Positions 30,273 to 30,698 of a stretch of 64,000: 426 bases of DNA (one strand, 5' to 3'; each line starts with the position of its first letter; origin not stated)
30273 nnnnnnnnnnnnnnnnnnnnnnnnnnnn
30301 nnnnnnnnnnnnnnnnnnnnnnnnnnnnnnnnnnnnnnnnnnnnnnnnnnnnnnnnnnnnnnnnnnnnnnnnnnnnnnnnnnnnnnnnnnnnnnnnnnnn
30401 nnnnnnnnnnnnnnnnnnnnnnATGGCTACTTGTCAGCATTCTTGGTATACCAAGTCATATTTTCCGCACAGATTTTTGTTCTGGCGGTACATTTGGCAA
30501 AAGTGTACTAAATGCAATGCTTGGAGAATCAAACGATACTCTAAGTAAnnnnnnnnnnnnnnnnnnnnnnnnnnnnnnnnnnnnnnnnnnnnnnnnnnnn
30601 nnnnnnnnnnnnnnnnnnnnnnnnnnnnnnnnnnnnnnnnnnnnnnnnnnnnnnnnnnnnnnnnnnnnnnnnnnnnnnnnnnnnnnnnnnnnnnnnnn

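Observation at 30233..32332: Candidate leaderless-bacteriocin-like locus: consensus promoter, then a 41-aa cationic Trp/Cys-rich peptide ORF, then a terminator and an ABC-2 exporter pair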

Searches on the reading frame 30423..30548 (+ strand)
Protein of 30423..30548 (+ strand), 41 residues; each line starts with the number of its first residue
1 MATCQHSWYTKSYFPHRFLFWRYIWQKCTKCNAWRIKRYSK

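Call 8: search_protein_families(library=pfam, proteins=[window:30423-30548:+], max_evalue=0.01)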
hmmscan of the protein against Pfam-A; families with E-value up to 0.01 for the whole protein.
window:30423-30548:+ (41 aa): 0 families

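Call 12: find_encoding_contigs(protein=window:30423-30548:+, flank=3000, max_places=10)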
Protein window:30423-30548:+ (41 aa): no gene with exactly this product is on record in the collection.

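Call 30: search_protein_families(library=ncbifam, proteins=[window:30423-30545:+], max_evalue=1)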
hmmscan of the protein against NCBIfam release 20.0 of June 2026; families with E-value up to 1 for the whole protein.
seq(41 aa): 0 families

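Call 31: search_solved_structures(query=window:30423-30545:+, max_evalue=10)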
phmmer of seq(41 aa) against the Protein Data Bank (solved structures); distinct sequences matched with E-value up to 10: 2.
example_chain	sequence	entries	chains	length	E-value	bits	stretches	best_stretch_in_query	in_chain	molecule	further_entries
3t0o_A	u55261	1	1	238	0.58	13.8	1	13-33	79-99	Ribonuclease T2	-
9bt4_G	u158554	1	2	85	0.72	13.5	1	22-36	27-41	Pyruvate:Ferredoxin Oxidoreductase, subunit delta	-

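Call 42: search_protein_representatives(protein=window:30423-30545:+)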
Query: 41 residues. Proteins with E-value up to 0.001 (for the whole library): 1; up to 1e-10: 0; up to 1e-30: 0. The best 1 are listed.
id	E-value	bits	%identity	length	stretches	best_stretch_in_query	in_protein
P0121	3.9e-05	39.2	26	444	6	3-37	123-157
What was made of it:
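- Tried and rejected: phmmer against 1.84 billion representatives (call 42)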

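Call 45: find_related_loci(query=A2, collection=viral_contigs, flank=2000)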
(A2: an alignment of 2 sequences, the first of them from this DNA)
Query A2 (41 aa) in viral_contigs; peptide patterns used: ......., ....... (x = any residue, [..] = any of these).
22 stretches matched a pattern, but none encodes a relative of the query by tblastn (E <= 1e-3).

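Call 50: search_protein_families(library=pfam, proteins=[P0121], max_evalue=1)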
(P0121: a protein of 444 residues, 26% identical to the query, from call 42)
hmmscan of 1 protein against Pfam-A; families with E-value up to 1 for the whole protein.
P0121 (444 aa): 3 families
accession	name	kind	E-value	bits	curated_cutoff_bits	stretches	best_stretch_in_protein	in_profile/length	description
PF25287.1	zf-B_box_Trim66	-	0.00059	19.9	27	2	143-154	13-24/35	Trim66, B-box zinc-binding domain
PF16779.11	DMP12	-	0.12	12.9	27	0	231-252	49-70/115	DNA-mimic protein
PF15247.11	SLBP_RNA_bind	-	0.44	11.1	27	0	238-260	41-63/70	Histone RNA hairpin-binding protein RNA-binding domain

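Call 61: find_homologous_proteins(query=window:30423-30545:+, max_evalue=10)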
Query seq(41 aa): no candidate shares three 5-residue words with the query. No homologue found.
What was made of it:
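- No homologue was found among about 15 billion predicted proteins (calls 42, 61).
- Tried and rejected: word-index search (call 61)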

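Call 67: predict_structure(protein=window:30423-30545:+)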
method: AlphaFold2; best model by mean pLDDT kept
length: 41 residues; sequences in the alignment: 1
mean_pLDDT: 64.9   pTM: 0.32
mean pLDDT of the five models: 64.9, 63.9, 59.9, 57.3, 54.0
residues with pLDDT >= 90: 0; 70-90: 18; 50-70: 21; < 50: 2
segments of 3 or more residues with pLDDT < 50: none
pLDDT, mean of each block of 10 residues (from residue 1): 55 59 72 75 53
secondary structure, 60 per line:
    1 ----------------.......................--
elements in order: H17-39
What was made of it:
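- On Leaderless class IId bacteriocins: The AlphaFold model has low confidence (call 67), so this rests on sequence measures only.
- AlphaFold without an alignment gave a low-confidence helix (pLDDT 65, call 67).
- Tried and rejected: AlphaFold on the single sequence gave low confidence (call 67).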

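Call 97: search_protein_families(library=pfam, proteins=[window:30423-30545:+], max_evalue=10)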
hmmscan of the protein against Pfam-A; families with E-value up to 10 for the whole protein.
seq(41 aa): 0 families

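Call 98: find_related_loci(query=A6, collection=viral_contigs, flank=3000)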
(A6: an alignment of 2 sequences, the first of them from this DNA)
Query A6 (41 aa) in viral_contigs; peptide patterns used: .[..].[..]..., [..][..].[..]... (x = any residue, [..] = any of these).
57 stretches matched a pattern, but none encodes a relative of the query by tblastn (E <= 1e-3).

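Call 99: search_dna_similar(query=window:30423-30545:+, collection=phages, mode=protein, max_evalue=1, max_rows=10)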
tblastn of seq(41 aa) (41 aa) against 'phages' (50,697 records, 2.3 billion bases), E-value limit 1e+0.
No match.

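Call 100: search_dna_similar(query=window:30423-30545:+, collection=plasmids, mode=protein, max_evalue=1, max_rows=10)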
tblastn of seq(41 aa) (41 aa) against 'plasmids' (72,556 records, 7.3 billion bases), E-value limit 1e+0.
No match.
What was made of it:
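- Tried and rejected: tblastn against phages and plasmids (calls 99, 100)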
